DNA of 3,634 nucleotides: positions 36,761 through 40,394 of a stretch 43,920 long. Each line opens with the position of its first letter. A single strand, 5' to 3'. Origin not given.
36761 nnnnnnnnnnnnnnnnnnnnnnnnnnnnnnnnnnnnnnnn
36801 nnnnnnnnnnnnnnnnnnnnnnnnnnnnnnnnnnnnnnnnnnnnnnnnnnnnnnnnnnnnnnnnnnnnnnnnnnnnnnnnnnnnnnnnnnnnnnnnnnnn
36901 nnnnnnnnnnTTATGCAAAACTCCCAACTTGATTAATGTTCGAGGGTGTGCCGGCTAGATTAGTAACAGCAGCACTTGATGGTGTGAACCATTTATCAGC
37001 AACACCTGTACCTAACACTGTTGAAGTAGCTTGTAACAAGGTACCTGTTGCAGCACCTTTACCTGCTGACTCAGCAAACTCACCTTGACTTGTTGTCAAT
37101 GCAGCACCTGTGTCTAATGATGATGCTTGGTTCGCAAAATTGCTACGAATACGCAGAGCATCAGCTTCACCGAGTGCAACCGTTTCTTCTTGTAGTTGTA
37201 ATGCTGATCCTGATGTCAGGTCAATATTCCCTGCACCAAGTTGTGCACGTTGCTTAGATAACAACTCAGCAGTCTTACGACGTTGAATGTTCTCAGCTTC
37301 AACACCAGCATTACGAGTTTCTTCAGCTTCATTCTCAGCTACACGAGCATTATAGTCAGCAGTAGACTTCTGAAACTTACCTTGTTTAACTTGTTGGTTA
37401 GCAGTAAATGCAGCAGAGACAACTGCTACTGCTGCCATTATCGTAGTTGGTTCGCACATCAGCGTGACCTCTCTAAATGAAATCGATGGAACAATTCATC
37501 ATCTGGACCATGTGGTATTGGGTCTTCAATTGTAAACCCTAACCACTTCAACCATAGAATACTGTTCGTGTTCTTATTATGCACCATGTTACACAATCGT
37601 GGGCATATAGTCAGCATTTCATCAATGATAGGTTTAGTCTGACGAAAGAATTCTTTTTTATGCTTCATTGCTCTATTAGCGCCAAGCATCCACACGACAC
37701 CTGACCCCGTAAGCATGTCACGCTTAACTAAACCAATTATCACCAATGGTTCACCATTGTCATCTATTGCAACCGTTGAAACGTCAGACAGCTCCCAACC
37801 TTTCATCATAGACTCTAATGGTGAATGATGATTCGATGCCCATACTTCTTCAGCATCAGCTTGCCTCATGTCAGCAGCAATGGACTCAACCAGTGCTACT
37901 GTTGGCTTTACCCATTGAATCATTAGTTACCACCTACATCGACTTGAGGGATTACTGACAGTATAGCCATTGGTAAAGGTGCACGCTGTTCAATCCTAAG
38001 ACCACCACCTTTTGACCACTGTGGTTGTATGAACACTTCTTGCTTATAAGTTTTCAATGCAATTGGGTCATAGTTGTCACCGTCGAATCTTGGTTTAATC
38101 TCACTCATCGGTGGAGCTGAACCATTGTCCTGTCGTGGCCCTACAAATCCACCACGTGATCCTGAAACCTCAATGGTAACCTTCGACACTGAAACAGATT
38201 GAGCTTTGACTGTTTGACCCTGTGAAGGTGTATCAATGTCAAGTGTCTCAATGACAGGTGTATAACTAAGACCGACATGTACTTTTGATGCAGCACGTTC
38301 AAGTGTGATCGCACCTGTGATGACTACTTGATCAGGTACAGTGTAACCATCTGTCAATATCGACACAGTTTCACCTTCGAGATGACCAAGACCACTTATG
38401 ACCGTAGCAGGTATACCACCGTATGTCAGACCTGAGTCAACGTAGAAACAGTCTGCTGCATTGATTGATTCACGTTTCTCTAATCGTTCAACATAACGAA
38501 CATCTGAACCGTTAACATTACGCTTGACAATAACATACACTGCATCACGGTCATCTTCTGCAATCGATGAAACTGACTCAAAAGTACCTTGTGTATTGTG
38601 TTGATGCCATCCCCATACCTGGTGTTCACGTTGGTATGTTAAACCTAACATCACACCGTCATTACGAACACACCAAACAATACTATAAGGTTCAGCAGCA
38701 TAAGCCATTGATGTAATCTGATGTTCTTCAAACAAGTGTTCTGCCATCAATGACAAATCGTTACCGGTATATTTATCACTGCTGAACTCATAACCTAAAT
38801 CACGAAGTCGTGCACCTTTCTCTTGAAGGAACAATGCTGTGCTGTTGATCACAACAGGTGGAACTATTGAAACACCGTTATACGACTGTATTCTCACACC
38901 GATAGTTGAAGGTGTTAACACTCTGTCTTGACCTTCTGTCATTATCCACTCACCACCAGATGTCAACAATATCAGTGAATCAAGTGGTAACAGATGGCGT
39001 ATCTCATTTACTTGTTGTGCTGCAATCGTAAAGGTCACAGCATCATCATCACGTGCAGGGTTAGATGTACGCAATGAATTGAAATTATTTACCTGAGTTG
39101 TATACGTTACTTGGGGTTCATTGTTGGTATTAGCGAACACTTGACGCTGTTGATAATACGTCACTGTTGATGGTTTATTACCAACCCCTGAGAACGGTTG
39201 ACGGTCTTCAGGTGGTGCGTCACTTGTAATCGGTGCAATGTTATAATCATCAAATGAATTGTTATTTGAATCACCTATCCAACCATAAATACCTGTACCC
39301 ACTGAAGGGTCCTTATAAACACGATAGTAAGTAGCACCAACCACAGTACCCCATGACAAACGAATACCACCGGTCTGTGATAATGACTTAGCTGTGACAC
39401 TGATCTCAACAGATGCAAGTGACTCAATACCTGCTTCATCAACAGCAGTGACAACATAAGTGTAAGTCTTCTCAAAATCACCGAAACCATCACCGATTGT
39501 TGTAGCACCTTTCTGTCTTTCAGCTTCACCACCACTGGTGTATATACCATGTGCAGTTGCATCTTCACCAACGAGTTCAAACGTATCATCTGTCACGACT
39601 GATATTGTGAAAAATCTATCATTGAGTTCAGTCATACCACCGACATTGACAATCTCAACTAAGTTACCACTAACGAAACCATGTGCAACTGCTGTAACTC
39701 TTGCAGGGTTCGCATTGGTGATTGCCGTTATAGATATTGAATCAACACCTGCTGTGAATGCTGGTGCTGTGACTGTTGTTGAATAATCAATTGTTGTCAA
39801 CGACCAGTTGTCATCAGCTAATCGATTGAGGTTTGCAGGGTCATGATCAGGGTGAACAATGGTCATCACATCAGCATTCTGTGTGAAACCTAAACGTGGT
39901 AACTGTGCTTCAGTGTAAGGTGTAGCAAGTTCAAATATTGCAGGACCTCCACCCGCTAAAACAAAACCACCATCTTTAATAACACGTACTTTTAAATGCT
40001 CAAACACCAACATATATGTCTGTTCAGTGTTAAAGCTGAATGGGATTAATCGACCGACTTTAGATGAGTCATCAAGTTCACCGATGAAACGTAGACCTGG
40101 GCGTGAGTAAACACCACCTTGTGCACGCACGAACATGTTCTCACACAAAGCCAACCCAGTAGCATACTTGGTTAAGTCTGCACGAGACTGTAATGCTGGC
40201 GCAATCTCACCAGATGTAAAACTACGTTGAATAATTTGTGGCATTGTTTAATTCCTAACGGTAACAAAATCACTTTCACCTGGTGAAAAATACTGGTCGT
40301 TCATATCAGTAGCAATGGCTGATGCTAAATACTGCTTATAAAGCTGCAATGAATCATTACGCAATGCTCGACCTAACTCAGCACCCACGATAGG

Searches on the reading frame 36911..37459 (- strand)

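Call 19: search_protein_families(library=pfam, proteins=[window:36911-37459:-], max_evalue=0.01)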
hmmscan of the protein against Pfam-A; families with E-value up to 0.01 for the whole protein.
window:36911-37459:- (182 aa): 1 family
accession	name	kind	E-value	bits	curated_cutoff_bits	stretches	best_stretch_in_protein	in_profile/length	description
PF24072.1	T7_gp14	-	3.6e-07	30.7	27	1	1-154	1-163/187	T7 virus internal virion protein gp14 family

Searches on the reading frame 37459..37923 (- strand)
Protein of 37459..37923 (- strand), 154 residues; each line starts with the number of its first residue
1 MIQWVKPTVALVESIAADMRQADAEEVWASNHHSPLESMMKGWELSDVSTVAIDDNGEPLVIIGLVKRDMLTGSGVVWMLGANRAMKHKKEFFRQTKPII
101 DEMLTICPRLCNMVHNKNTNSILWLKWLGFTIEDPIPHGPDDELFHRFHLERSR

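Call 19: search_protein_families(library=pfam, proteins=[window:37459-37923:-], max_evalue=0.01)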
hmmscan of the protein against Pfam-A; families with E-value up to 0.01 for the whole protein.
window:37459-37923:- (154 aa): 1 family
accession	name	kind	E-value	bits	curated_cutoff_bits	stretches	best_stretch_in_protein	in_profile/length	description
PF11090.14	Phage_T7_Gp13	-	0.0039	18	25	1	50-130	2-79/86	Bacteriophage T7, probable scaffold protein Gp13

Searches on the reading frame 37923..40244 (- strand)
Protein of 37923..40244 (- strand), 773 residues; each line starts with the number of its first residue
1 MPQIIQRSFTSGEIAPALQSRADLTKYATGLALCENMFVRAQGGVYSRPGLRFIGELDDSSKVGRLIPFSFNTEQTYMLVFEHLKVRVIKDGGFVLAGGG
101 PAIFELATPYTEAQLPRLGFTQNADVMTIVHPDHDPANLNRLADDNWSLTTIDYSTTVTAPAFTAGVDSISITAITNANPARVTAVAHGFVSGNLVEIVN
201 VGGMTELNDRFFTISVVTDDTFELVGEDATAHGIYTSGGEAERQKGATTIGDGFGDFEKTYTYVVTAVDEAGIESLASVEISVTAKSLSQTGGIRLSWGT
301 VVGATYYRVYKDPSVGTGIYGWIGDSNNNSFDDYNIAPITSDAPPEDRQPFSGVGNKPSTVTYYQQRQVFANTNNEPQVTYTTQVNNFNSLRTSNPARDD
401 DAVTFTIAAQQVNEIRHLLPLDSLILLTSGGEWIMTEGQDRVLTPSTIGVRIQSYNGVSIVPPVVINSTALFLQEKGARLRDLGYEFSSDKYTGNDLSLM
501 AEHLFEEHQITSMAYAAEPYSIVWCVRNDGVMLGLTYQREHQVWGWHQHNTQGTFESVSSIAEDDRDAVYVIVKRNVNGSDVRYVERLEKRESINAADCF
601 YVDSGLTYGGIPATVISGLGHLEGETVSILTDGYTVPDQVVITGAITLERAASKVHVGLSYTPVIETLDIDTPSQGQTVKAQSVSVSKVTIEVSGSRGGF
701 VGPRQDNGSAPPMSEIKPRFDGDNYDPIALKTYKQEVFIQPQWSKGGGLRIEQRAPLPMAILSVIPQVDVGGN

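Call 19: search_protein_families(library=pfam, proteins=[window:37923-40244:-], max_evalue=0.01)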
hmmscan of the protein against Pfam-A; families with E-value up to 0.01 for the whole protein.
window:37923-40244:- (773 aa): 1 family
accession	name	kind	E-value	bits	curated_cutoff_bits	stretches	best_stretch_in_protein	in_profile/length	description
PF16190.11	E1_FCCH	-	6.3e-10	39.4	29.5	1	187-245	13-70/70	Ubiquitin-activating enzyme E1 FCCH domain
